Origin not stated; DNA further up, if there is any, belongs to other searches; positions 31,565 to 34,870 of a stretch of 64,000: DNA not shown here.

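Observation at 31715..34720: About 1000-aa HdrA variant with two thioredoxin-reductase-like FAD modules and an internalised N-domain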

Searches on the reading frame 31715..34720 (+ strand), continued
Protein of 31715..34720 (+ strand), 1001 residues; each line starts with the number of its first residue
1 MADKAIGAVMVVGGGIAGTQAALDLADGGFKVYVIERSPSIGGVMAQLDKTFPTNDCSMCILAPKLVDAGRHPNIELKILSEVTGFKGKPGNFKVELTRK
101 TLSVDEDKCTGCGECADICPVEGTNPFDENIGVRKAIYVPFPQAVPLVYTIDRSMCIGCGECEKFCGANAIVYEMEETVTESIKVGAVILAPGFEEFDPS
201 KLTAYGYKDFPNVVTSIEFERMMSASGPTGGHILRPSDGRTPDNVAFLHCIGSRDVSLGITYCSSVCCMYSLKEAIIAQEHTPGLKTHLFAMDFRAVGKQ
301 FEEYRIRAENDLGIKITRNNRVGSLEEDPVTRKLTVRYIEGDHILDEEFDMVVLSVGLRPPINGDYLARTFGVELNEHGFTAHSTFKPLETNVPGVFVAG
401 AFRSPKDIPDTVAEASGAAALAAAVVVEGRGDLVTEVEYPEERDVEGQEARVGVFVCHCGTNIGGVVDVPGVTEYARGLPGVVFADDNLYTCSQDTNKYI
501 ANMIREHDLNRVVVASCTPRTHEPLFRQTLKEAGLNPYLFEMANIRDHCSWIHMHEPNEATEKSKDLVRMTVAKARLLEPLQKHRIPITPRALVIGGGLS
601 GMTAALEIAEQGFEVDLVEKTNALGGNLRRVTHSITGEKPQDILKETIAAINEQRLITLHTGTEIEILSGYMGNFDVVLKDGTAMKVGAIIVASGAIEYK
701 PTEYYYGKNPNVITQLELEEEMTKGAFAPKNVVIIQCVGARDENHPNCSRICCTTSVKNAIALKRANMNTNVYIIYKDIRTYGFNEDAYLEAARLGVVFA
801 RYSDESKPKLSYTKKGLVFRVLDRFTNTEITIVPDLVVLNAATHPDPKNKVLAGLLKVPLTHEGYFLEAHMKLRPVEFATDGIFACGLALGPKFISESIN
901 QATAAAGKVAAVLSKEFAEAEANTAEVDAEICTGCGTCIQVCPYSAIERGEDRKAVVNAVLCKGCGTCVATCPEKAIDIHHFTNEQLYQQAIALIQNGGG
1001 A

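Call 13: find_homologous_proteins(query=window:31715-34720:+, max_evalue=1e-50)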
Query window:31715-34720:+ (1001 aa): 8000 proteins with E <= 1e-50 among 8000 candidates; the best 120 are listed.
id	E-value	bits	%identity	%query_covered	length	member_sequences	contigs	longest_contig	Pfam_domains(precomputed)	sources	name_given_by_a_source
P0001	0.0e+0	2172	93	100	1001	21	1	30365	PF14697.12,PF13450.13,PF07992.21,PF12837.13,PF00070.34,PF03486.21,PF12798.13,PF13484.12,PF13459.12,PF01266.31,PF00890.31,PF13738.13,PF25160.2,PF13237.12,PF17179.10,PF12838.13,PF01134.29,PF01494.26,PF12831.14,PF01946.24,PF01593.31,PF12797.13,PF00037.33,PF01262.28,PF13187.12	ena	-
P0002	0.0e+0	1968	84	100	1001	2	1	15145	PF14697.12,PF13450.13,PF07992.21,PF12837.13,PF00070.34,PF03486.21,PF13484.12,PF12838.13,PF13454.13,PF01134.29,PF01494.26,PF12831.14,PF01946.24,PF01266.31,PF01593.31,PF12797.13,PF00890.31,PF00037.33,PF13738.13,PF25160.2,PF13237.12,PF13187.12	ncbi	-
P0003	0.0e+0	1891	81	99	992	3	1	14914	PF14697.12,PF13450.13,PF07992.21,PF12837.13,PF00070.34,PF03486.21,PF12798.13,PF13484.12,PF13459.12,PF01266.31,PF00890.31,PF13738.13,PF25160.2,PF13237.12,PF12838.13,PF01134.29,PF01494.26,PF12831.14,PF01946.24,PF01593.31,PF12797.13,PF00037.33,PF01262.28,PF13183.12,PF13187.12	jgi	-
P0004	0.0e+0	1876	80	100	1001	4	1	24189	PF14697.12,PF13450.13,PF07992.21,PF12837.13,PF00070.34,PF03486.21,PF12798.13,PF13484.12,PF13459.12,PF01266.31,PF00890.31,PF13738.13,PF25160.2,PF13237.12,PF17179.10,PF12838.13,PF01134.29,PF01494.26,PF12831.14,PF01946.24,PF01593.31,PF12797.13,PF00037.33,PF01262.28,PF13183.12,PF13187.12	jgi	jgi:heterodisulfide reductase subunit A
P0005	0.0e+0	1874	80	100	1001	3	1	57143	PF14697.12,PF13450.13,PF07992.21,PF12837.13,PF00070.34,PF03486.21,PF12798.13,PF13484.12,PF12800.13,PF01266.31,PF00890.31,PF13738.13,PF25160.2,PF13237.12,PF17179.10,PF12838.13,PF01134.29,PF12831.14,PF01946.24,PF12797.13,PF00037.33,PF01262.28,PF13183.12,PF13187.12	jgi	jgi:heterodisulfide reductase subunit A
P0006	0.0e+0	1871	80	100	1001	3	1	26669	PF14697.12,PF17179.10,PF13450.13,PF07992.21,PF12837.13,PF00070.34,PF03486.21,PF13484.12,PF12838.13,PF01134.29,PF01494.26,PF12831.14,PF01946.24,PF01266.31,PF12797.13,PF00890.31,PF00037.33,PF13738.13,PF01262.28,PF25160.2,PF13237.12,PF13183.12,PF13187.12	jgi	jgi:heterodisulfide reductase subunit A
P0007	0.0e+0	1813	77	99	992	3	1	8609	PF14697.12,PF17179.10,PF13450.13,PF07992.21,PF12837.13,PF00070.34,PF03486.21,PF12798.13,PF13484.12,PF12838.13,PF01134.29,PF01494.26,PF12831.14,PF01266.31,PF12797.13,PF00890.31,PF00037.33,PF13738.13,PF25160.2,PF13237.12,PF13183.12,PF13187.12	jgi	jgi:heterodisulfide reductase subunit A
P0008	0.0e+0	1743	75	97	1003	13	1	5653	PF14697.12,PF13450.13,PF07992.21,PF12837.13,PF00070.34,PF03486.21,PF13484.12,PF13459.12,PF01266.31,PF00890.31,PF13738.13,PF25160.2,PF13237.12,PF17179.10,PF12838.13,PF13454.13,PF01134.29,PF01494.26,PF12831.14,PF01946.24,PF01593.31,PF12797.13,PF00037.33,PF13187.12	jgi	-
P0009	0.0e+0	1344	53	83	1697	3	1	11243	PF14697.12,PF13450.13,PF07992.21,PF12837.13,PF00070.34,PF03486.21,PF13484.12,PF01266.31,PF14691.12,PF00890.31,PF13738.13,PF25160.2,PF13237.12,PF17179.10,PF12838.13,PF01134.29,PF01494.26,PF12831.14,PF01946.24,PF01593.31,PF12797.13,PF00037.33,PF01262.28,PF13187.12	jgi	-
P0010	0.0e+0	1333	58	98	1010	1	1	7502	PF13450.13,PF07992.21,PF12837.13,PF00070.34,PF03486.21,PF13484.12,PF12838.13,PF01134.29,PF01494.26,PF12831.14,PF01946.24,PF01266.31,PF01593.31,PF12797.13,PF00890.31,PF00037.33,PF13738.13,PF01262.28,PF25160.2,PF13237.12,PF13187.12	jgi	jgi:heterodisulfide reductase subunit A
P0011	0.0e+0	1330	58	97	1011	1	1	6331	PF14697.12,PF17179.10,PF13450.13,PF07992.21,PF12837.13,PF00070.34,PF03486.21,PF13484.12,PF12838.13,PF13454.13,PF01134.29,PF01494.26,PF12831.14,PF01946.24,PF01266.31,PF01593.31,PF12797.13,PF00890.31,PF00037.33,PF13738.13,PF01262.28,PF13237.12,PF13187.12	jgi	jgi:heterodisulfide reductase subunit A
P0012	0.0e+0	1330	58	97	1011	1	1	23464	PF14697.12,PF17179.10,PF13450.13,PF07992.21,PF12837.13,PF00070.34,PF03486.21,PF13484.12,PF12838.13,PF13454.13,PF01134.29,PF01494.26,PF12831.14,PF01946.24,PF01266.31,PF01593.31,PF12797.13,PF00890.31,PF00037.33,PF13738.13,PF01262.28,PF13237.12,PF13187.12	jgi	jgi:heterodisulfide reductase subunit A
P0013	0.0e+0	1329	59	98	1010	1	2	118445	PF14697.12,PF13450.13,PF07992.21,PF12837.13,PF00070.34,PF03486.21,PF13484.12,PF12838.13,PF01134.29,PF12831.14,PF01946.24,PF01266.31,PF01593.31,PF12797.13,PF00890.31,PF00037.33,PF13738.13,PF01262.28,PF25160.2,PF13237.12,PF13187.12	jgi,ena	-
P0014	0.0e+0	1329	58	97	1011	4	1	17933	PF14697.12,PF17179.10,PF13450.13,PF07992.21,PF12837.13,PF00070.34,PF03486.21,PF12838.13,PF13454.13,PF13459.12,PF01134.29,PF01494.26,PF12831.14,PF01946.24,PF01266.31,PF01593.31,PF12797.13,PF00890.31,PF00037.33,PF13738.13,PF01262.28,PF13237.12,PF13187.12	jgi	-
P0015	0.0e+0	1327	59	97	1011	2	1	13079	PF14697.12,PF17179.10,PF13450.13,PF07992.21,PF12837.13,PF00070.34,PF03486.21,PF12838.13,PF13534.12,PF13454.13,PF01134.29,PF01494.26,PF12831.14,PF01946.24,PF01266.31,PF01593.31,PF12797.13,PF00890.31,PF00037.33,PF13738.13,PF01262.28,PF13237.12,PF13187.12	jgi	-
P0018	0.0e+0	1325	58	99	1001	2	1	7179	PF14697.12,PF13450.13,PF07992.21,PF12837.13,PF00070.34,PF03486.21,PF13484.12,PF12838.13,PF13454.13,PF01134.29,PF01494.26,PF12831.14,PF01946.24,PF01266.31,PF01593.31,PF12797.13,PF00890.31,PF00037.33,PF13738.13,PF01262.28,PF25160.2,PF13237.12,PF13187.12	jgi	-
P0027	0.0e+0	1320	58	98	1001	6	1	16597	PF14697.12,PF13450.13,PF07992.21,PF12837.13,PF00070.34,PF03486.21,PF13484.12,PF12838.13,PF13454.13,PF13459.12,PF01134.29,PF01494.26,PF12831.14,PF01946.24,PF01266.31,PF01593.31,PF12797.13,PF00890.31,PF00037.33,PF13738.13,PF25160.2,PF13237.12,PF13187.12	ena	-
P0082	0.0e+0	1304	57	98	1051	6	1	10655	PF14697.12,PF13450.13,PF07992.21,PF12837.13,PF03486.21,PF12798.13,PF13484.12,PF13534.12,PF13459.12,PF01266.31,PF00890.31,PF13738.13,PF25160.2,PF13237.12,PF13370.12,PF17179.10,PF12838.13,PF13454.13,PF01134.29,PF01494.26,PF12831.14,PF01946.24,PF12797.13,PF00037.33,PF01262.28,PF13183.12,PF13187.12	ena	-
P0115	0.0e+0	1299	58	98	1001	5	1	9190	PF14697.12,PF17179.10,PF13450.13,PF07992.21,PF12837.13,PF00070.34,PF03486.21,PF12838.13,PF01134.29,PF01494.26,PF12831.14,PF01946.24,PF01266.31,PF01593.31,PF12797.13,PF00890.31,PF00037.33,PF13738.13,PF01262.28,PF13237.12,PF13187.12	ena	-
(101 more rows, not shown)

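Call 26: find_related_loci(query=window:31715-34720:+, collection=genome_contigs, flank=10000)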
Query window:31715-34720:+ (1001 aa) in genome_contigs; peptide patterns used: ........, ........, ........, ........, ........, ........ (x = any residue, [..] = any of these).
287 stretches matched a pattern; 227 encode a relative of the query (tblastn E <= 1e-3); the best 80 are kept; 78 distinct loci.
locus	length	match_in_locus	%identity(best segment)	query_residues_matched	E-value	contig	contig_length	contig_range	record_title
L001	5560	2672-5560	94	1-963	0e+0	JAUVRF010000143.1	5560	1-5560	MAG: Methanobacteriota archaeon isolate CSMAG_707 CSMAG_707_k127_1264323_length_5560_cov_10.0000, whole genome shotgun s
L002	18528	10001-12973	76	1-987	0e+0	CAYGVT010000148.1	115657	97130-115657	MAG TPA_asm: uncultured Thermoplasmata archaeon isolate ERP119294_co2_530 genome assembly, contig: k141_3052125, whole g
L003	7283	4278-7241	59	4-987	0e+0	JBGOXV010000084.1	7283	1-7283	MAG: Thermoplasmata archaeon isolate OBJ_0618_130150_59 k141_3782718_length_7283_cov_41.1372, whole genome shotgun seque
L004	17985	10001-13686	58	3-987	0e+0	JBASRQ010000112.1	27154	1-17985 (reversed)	MAG: Thermoplasmata archaeon isolate MFD13565_ilm_asm_bin2 k127_31841, whole genome shotgun sequence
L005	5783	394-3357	58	4-987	0e+0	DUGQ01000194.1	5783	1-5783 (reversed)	TPA_asm: Thermoplasmata archaeon isolate UBA10834 contig_18020, whole genome shotgun sequence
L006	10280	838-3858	58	1-998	0e+0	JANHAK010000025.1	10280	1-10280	MAG: Methanomassiliicoccales archaeon isolate LCB019-061 scaffold_9125_c1, whole genome shotgun sequence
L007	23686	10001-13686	57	3-987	0e+0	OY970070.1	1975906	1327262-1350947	MAG: uncultured Thermoplasmata archaeon isolate MFD04408.bin.c.5 genome assembly, chromosome: 1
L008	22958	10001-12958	58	6-987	0e+0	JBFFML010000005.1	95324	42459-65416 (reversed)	MAG: Thermoplasmata archaeon isolate Mix_mud18.2022.04.47 k141_1898834_length_95324_cov_25.2200, whole genome shotgun se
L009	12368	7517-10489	57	1-987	0e+0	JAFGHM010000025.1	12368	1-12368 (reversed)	MAG: Thermoplasmatota archaeon isolate Zod_Metabat.1462 k87_1366086, whole genome shotgun sequence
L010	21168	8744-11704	56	6-989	0e+0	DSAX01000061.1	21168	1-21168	MAG TPA_asm: Methanobacteriota archaeon isolate SpSt-1159 Ga0129302_1001001, whole genome shotgun sequence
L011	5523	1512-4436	57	17-987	0e+0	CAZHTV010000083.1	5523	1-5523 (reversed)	MAG TPA_asm: uncultured Thermoplasmata archaeon isolate binchicken_co327_193 genome assembly, contig: NODE_9947_length_5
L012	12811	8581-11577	57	6-999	0e+0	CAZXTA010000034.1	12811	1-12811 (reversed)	MAG TPA_asm: uncultured Methanomassiliicoccus sp. isolate SRP178699_co1_481 genome assembly, contig: NODE_6531_length_12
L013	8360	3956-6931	55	3-996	0e+0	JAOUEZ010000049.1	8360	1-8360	MAG: Thermoplasmata archaeon isolate 4_1_July_SF_Bin26 4_1_July_SF_Bin26_scaffold_4481_c1, whole genome shotgun sequence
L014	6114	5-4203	57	16-996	0e+0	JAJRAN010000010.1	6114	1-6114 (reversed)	MAG: Methanomassiliicoccales archaeon isolate OWC_0013 OWC_0013_k121_15602851, whole genome shotgun sequence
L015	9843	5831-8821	56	6-998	0e+0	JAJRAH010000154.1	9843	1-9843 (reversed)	MAG: Methanomassiliicoccales archaeon isolate OWC_0007 OWC_0007_k121_15741242, whole genome shotgun sequence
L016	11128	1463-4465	94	1-1001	0e+0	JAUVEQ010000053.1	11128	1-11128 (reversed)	MAG: Methanobacteriota archaeon isolate CSMAG_327 CSMAG_327_k141_3159080_length_11128_cov_6.0000, whole genome shotgun s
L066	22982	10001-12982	49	4-987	0e+0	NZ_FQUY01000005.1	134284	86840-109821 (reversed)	Desulforamulus putei DSM 12395, whole genome shotgun sequence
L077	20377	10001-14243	49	4-987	0e+0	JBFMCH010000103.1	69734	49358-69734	MAG: Bacillota bacterium isolate MAG188 MAG188_103, whole genome shotgun sequence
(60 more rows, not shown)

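Call 44: predict_structure(alignment_id=A1)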
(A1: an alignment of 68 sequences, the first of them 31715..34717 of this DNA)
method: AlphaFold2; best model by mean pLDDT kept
length: 1001 residues; sequences in the alignment: 68
mean_pLDDT: 85.9   pTM: 0.88
mean pLDDT of the five models: 85.9, 83.7, 83.7, 82.3, 80.2
residues with pLDDT >= 90: 469; 70-90: 427; 50-70: 84; < 50: 21
segments of 3 or more residues with pLDDT < 50: 51-57, 548-551, 997-1001
pLDDT, mean of each block of 10 residues (from residue 1): 77 92 94 93 72 50 83 92 94 95 83 83 71 79 80 85 87 84 96 88 92 89 74 87 94 87 84 83 88 76 82 87 92 94 91 91 91 93 93 95 83 94 93 84 87 89 78 95 90 85 94 82 83 90 68 70 88 83 79 97 97 96 95 91 97 98 89 89 96 94 93 95 85 94 83 91 93 91 85 95 90 91 89 95 91 85 84 78 91 92 96 82 68 84 70 73 62 73 56 51 31
secondary structure, 60 per line:
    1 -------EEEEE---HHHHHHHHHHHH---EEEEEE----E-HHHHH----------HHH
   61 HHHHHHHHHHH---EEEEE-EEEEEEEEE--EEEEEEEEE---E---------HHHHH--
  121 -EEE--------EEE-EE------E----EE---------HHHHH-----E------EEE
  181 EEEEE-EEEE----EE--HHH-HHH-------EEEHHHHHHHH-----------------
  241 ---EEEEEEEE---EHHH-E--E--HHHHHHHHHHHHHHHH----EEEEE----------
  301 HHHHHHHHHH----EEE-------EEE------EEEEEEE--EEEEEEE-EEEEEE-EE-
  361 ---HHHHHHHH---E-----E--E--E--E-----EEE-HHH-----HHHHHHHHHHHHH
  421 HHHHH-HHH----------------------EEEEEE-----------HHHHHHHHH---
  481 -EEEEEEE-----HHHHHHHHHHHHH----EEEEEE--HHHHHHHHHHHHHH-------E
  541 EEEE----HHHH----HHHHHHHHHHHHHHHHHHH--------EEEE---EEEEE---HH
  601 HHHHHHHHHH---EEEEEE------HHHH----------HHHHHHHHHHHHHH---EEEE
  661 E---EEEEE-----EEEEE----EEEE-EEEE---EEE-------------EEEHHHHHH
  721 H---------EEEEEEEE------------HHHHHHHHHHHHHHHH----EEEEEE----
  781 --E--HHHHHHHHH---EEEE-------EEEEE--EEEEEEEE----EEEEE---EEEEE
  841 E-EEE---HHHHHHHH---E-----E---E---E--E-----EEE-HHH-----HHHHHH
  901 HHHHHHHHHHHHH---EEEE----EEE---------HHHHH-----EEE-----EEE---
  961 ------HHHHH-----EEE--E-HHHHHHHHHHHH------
elements in order (helices of 4 or more, strands of 3 or more residues): E8-12 H16-27 E31-36 H43-47 H58-71 E75-79 E81-89 E92-100 H114-118 E122-124 E133-135 H161-165 E178-185 E187-190 E213-215 H216-223 E244-251 H266-281 E286-290 H301-310 E315-317 E325-327 E334-340 E343-349 E351-356 H364-371 E396-398 H408-425 E452-457 H469-477 E482-488 H494-506 E511-516 H519-532 E540-544 H549-552 H557-575 E584-587 E591-595 H599-610 E614-619 H626-629 H640-653 E657-661 E665-669 E675-679 E684-687 E689-692 E696-698 E712-714 H715-721 E731-738 H751-766 E771-776 H786-794 E798-801 E809-813 E816-823 E828-832 E836-841 E843-845 H849-856 E883-885 H895-913 E917-920 E925-927 H937-941 E947-949 E955-957 H967-971 E977-979 H984-995
